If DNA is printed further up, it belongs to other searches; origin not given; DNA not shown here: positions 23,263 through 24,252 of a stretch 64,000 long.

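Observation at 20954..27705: Pseudaminic-acid N-acyl and side-chain remodelling set: PIG-L deacetylase, PhyH dioxygenase, methyltransferase, two different formyltransferase-like proteins and WbqC wrapped around pseG and pseI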

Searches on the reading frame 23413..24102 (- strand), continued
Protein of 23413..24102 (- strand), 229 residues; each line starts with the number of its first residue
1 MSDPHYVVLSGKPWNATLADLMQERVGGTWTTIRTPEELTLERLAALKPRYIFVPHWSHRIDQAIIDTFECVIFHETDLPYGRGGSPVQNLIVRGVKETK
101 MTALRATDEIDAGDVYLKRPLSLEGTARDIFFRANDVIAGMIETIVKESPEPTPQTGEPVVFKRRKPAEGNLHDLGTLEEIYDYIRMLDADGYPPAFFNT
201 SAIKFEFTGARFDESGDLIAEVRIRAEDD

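Call 23: find_related_loci(query=A1, collection=genome_contigs, flank=10000)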
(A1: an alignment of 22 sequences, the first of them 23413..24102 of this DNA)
Query A1 (229 aa) in genome_contigs; peptide patterns used: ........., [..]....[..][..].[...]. (x = any residue, [..] = any of these).
600 stretches matched a pattern (row limit reached: there are more); 570 encode a relative of the query (tblastn E <= 1e-3); the best 80 are kept; 80 distinct loci.
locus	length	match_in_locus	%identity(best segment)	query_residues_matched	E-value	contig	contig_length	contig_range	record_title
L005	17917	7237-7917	51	2-229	2e-79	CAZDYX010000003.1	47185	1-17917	MAG TPA_asm: uncultured Desulfobulbia bacterium isolate binchicken_co266_215 genome assembly, contig: NODE_1473_length_4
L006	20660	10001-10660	52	5-224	2e-78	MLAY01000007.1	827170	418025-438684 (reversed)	Marine bacterium AO1-C Bin2_contig__6B_len_915437_cov_89.8812_ID_11, whole genome shotgun sequence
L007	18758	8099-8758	54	5-224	3e-78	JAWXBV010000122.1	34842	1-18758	MAG: Nitrospirota bacterium isolate MP7G1.139 k99_1172385, whole genome shotgun sequence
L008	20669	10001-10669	52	1-223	1e-77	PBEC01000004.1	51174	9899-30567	MAG: Flavobacteriales bacterium isolate SP330 125761, whole genome shotgun sequence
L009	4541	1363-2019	50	6-224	3e-76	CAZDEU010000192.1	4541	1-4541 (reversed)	MAG TPA_asm: uncultured Bacteroidales bacterium isolate SRP263991_co4_156 genome assembly, contig: NODE_32261_length_454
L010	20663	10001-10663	51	5-224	3e-76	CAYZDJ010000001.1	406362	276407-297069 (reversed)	MAG TPA_asm: uncultured Chitinophagaceae bacterium isolate SRP285395_co2_132 genome assembly, contig: NODE_12_length_406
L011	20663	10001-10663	52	5-224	6e-76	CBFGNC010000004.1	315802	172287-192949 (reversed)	MAG TPA_asm: uncultured Fluviicola sp. isolate ERR5385026_binner123_Refined_15 genome assembly, contig: ERZ27258666.4, w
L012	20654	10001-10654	50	6-224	4e-76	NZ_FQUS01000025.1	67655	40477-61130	Fodinibius roseus strain DSM 21986, whole genome shotgun sequence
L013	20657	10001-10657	52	6-224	1e-75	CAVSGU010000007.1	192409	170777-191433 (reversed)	MAG: uncultured Flavobacteriaceae bacterium isolate MFD05684.bin.1.46 genome assembly, contig: contig_56642, whole genom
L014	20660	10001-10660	53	5-225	1e-75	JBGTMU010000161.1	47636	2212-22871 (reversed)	MAG: Longimicrobiales bacterium isolate JTS-RE371 k141_5950696, whole genome shotgun sequence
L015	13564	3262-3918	51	6-224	1e-74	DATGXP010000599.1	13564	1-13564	MAG TPA_asm: Chitinophagales bacterium isolate SMAG_U10612 k141_88081, whole genome shotgun sequence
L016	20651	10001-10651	53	2-216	1e-74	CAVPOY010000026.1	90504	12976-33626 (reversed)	MAG: uncultured Gammaproteobacteria bacterium isolate MFD09779.bin.2.53 genome assembly, contig: contig_42166, whole gen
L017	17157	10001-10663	52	5-224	2e-74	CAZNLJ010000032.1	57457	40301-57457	MAG TPA_asm: uncultured Saprospiraceae bacterium isolate SRP319275_co3_212 genome assembly, contig: NODE_727_length_5745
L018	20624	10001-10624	53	5-212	2e-74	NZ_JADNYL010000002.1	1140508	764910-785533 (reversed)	Thalassotalea sp. G2M2-11 2, whole genome shotgun sequence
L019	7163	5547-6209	49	5-224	4e-74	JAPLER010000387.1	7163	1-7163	MAG: Bacteroidetes bacterium isolate LacPavin_0818_WC55_MAG_32_7 LacPavin_0818_WC55_scaffold_817572, whole genome shotgu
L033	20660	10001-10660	50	6-224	5e-73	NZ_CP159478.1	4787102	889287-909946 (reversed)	Marivirga tractuosa strain ac6 chromosome, complete genome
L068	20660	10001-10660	49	6-224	8e-71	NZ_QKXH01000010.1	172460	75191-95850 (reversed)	Flavobacterium aquariorum strain IMCC34762 NODE_10_length_172460_cov_91.650729, whole genome shotgun sequence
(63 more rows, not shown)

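Call 45: search_protein_families(library=pfam, proteins=[L068:5232-5927:+, L068:5977-6957:+, L068:6938-7594:+, L068:7615-8301:+, L068:8298-8993:+, L068:9033-9980:+, L068:12406-13437:+, L068:13466-14137:+, L033:8318-9001:+, L033:8988-9995:+], max_evalue=0.001)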
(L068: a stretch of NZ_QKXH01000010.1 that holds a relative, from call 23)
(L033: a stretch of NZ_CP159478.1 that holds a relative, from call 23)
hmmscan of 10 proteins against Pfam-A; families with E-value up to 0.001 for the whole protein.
L068:5232-5927:+ (231 aa): 1 family
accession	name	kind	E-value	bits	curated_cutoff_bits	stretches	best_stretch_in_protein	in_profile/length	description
PF02348.25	CTP_transf_3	-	3.6e-28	99.3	22.6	1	5-137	2-128/217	Cytidylyltransferase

L068:5977-6957:+ (326 aa): 0 families

L068:6938-7594:+ (218 aa): 3 families
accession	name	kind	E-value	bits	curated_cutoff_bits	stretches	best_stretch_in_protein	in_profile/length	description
PF00132.30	Hexapep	-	2e-15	56.2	27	1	125-159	1-35/36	Bacterial transferase hexapeptide (six repeats)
PF25084.1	LbH_EIF2B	-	0.00022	21.6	54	1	103-166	40-101/105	EIF2B subunit epsilon LbH domain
PF25087.1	GMPPB_C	-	0.00081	19.5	39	0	103-152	6-54/110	GMPPB C-terminal domain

L068:7615-8301:+ (228 aa): 2 families
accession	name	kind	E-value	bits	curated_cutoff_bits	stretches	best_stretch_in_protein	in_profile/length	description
PF00106.31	adh_short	-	5.2e-24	85.3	26.6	1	3-193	1-193/195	short chain dehydrogenase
PF13561.12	adh_short_C2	-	1.8e-07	31.4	27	1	52-218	48-211/236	Enoyl-(Acyl carrier protein) reductase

L068:8298-8993:+ (231 aa): 2 families
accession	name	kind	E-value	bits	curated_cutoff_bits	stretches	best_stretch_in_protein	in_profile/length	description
PF12850.12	Metallophos_2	-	6.5e-22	78.6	27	1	1-195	1-152/154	Calcineurin-like phosphoesterase superfamily domain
PF00149.33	Metallophos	-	7.1e-13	49.8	21.5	1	1-159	1-189/191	Calcineurin-like phosphoesterase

L068:9033-9980:+ (315 aa): 3 families
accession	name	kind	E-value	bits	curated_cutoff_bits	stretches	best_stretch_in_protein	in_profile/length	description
PF02655.19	ATP-grasp_3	-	5.3e-14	53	23.2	1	116-269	3-159/160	ATP-grasp domain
PF15632.11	ATPgrasp_Ter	-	1.3e-11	44.8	29.1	1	177-291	2-110/131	ATP-grasp in the biosynthetic pathway with Ter operon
PF21360.3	PylC-like_N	-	0.0001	22.8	27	1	8-94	1-85/96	PylC-like, N-terminal domain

L068:12406-13437:+ (343 aa): 0 families

L068:13466-14137:+ (223 aa): 1 family
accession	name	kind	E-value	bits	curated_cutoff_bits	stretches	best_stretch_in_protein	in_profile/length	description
PF00132.30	Hexapep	-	1.1e-07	31.7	27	1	158-190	3-35/36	Bacterial transferase hexapeptide (six repeats)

L033:8318-9001:+ (227 aa): 1 family
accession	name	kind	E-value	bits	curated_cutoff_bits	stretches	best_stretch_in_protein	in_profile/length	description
PF02348.25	CTP_transf_3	-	6.4e-30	105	22.6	1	5-130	2-120/217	Cytidylyltransferase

L033:8988-9995:+ (335 aa): 7 families
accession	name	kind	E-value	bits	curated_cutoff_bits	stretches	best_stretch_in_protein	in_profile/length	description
PF13302.13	Acetyltransf_3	-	3.5e-23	83.3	25.4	1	194-315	8-138/138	Acetyltransferase (GNAT) domain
PF13420.13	Acetyltransf_4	-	2.1e-20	73.8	24.3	2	22-177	4-154/155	Acetyltransferase (GNAT) domain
PF00583.31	Acetyltransf_1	-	1.3e-17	64.6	20.7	1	223-314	23-116/116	Acetyltransferase (GNAT) family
PF13508.13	Acetyltransf_7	-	6.2e-10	39.8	27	1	237-315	2-83/84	Acetyltransferase (GNAT) domain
PF13673.13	Acetyltransf_10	-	3.7e-09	37.1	23.6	1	229-328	22-121/128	Acetyltransferase (GNAT) domain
PF13523.12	Acetyltransf_8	-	3.3e-06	27.2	27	1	195-317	3-140/145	Acetyltransferase (GNAT) domain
PF08445.16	FR47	-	9.5e-06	26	22.1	1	268-319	29-82/86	FR47-like protein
